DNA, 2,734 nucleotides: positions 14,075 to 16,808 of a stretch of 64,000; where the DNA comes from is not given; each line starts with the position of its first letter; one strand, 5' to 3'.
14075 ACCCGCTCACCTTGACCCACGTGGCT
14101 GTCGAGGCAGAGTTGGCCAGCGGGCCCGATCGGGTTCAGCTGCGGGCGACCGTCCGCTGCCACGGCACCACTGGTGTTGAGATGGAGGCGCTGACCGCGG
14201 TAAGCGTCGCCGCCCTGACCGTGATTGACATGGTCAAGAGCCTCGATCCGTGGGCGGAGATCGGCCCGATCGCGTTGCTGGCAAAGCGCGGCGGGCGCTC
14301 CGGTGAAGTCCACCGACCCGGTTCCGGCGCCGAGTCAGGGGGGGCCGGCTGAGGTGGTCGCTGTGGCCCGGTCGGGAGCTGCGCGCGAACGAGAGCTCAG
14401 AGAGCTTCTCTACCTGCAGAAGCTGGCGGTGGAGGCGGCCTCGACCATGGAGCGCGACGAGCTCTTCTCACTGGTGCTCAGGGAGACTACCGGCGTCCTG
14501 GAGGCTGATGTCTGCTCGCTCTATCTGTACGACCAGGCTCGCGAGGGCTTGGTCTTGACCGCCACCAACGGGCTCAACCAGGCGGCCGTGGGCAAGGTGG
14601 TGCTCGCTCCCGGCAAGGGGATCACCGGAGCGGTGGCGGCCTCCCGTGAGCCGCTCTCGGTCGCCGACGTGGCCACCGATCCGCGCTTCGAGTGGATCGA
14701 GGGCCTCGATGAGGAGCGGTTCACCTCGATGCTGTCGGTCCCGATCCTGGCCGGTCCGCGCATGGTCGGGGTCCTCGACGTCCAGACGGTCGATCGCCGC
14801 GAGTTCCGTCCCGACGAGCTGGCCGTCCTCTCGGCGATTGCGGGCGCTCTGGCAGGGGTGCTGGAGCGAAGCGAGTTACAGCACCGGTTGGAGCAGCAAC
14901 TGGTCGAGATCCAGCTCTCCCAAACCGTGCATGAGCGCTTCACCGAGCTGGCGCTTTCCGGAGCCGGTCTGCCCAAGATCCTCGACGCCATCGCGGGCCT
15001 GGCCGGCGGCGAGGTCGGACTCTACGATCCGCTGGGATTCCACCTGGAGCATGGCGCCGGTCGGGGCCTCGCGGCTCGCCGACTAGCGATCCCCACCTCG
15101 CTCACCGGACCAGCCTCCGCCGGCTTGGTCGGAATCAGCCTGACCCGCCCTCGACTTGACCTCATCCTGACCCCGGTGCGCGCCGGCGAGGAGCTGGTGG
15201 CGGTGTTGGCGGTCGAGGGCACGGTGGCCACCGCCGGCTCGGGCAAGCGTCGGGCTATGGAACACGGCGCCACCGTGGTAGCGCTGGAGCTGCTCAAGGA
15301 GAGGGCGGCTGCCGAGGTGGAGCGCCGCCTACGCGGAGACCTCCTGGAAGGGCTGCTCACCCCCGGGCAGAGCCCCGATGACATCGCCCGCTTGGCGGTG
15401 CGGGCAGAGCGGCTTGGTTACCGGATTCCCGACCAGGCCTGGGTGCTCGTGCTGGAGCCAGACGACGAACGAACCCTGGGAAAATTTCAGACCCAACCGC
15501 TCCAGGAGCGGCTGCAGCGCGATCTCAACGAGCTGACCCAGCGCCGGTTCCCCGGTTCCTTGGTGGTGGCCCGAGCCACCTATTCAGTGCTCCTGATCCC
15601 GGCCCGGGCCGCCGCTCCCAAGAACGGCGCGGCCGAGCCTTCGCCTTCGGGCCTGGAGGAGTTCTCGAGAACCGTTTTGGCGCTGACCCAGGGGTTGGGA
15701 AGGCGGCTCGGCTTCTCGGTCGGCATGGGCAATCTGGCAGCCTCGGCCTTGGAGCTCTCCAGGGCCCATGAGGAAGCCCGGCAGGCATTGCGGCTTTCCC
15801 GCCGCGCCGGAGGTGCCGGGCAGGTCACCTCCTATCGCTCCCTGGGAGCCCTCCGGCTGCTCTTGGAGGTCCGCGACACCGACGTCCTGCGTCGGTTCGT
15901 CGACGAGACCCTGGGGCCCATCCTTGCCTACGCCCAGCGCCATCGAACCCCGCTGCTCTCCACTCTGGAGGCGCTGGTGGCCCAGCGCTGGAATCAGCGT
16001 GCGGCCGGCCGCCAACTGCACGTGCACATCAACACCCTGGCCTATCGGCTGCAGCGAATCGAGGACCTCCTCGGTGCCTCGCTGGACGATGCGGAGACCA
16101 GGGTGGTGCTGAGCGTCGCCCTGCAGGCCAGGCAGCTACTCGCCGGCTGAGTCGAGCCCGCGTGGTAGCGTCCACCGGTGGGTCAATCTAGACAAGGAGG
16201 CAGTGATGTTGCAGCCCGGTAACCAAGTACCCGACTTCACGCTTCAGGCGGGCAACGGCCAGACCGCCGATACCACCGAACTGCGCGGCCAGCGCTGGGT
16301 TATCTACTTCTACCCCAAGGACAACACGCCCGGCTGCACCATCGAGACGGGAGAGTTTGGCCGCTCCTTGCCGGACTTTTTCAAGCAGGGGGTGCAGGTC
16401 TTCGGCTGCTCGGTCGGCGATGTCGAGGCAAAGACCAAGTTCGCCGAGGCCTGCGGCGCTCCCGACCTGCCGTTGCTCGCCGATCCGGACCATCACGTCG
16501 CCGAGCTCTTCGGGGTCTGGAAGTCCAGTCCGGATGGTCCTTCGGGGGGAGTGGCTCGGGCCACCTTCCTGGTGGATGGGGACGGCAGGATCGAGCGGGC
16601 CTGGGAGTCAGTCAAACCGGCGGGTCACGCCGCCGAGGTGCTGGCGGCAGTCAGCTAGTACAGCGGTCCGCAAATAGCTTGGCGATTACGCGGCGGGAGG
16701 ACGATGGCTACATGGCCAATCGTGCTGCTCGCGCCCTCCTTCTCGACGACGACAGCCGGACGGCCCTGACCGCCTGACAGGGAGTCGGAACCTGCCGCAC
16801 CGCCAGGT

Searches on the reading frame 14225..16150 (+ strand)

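Call 8: search_protein_families(library=pfam, proteins=[window:14225-16150:+], max_evalue=0.01)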
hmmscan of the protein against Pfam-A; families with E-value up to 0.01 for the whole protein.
window:14225-16150:+ (641 aa): 7 families
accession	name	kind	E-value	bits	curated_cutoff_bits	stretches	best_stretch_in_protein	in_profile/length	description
PF01590.32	GAF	-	1.1e-20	75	22.4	1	77-211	2-131/133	GAF domain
PF13556.12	HTH_30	-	2.3e-19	69.4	27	1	577-635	1-59/59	PucR C-terminal helix-turn-helix domain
PF13185.12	GAF_2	-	1.9e-16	60.9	28.6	1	76-214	3-136/136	GAF domain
PF17853.6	GGDEF_2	-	2.4e-14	54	24.5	1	384-524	4-116/116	GGDEF-like domain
PF13492.12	GAF_3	-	2.8e-11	44.4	27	1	78-215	3-129/129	GAF domain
PF02954.25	HTH_8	-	0.0031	17.6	22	0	582-611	12-41/42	Bacterial regulatory protein, Fis family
PF00126.33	HTH_1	-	0.0043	17.4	26.6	0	581-626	7-51/60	Bacterial regulatory helix-turn-helix protein, lysR family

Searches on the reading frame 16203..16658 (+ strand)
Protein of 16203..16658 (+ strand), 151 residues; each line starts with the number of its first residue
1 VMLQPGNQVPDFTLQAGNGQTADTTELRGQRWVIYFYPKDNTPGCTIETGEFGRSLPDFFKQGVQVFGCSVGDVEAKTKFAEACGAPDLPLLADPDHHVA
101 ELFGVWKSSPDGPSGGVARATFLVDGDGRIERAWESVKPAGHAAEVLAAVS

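Call 8: search_protein_families(library=pfam, proteins=[window:16203-16658:+], max_evalue=0.01)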
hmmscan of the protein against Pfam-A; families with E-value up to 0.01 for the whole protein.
window:16203-16658:+ (151 aa): 3 families
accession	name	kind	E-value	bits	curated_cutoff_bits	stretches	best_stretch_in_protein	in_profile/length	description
PF00578.27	AhpC-TSA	-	2.3e-30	105.5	26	1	5-131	1-122/124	AhpC/TSA family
PF08534.16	Redoxin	-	2.6e-16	60.2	26.6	1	4-131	1-129/148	Redoxin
PF13911.12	AhpC-TSA_2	-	0.0011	19.7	27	1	55-121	5-70/114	AhpC/TSA antioxidant enzyme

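Call 10: find_encoding_contigs(protein=window:16206-16658:+, flank=10000, max_places=10)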
Protein window:16206-16658:+ (150 aa): no gene with exactly this product is on record in the collection.
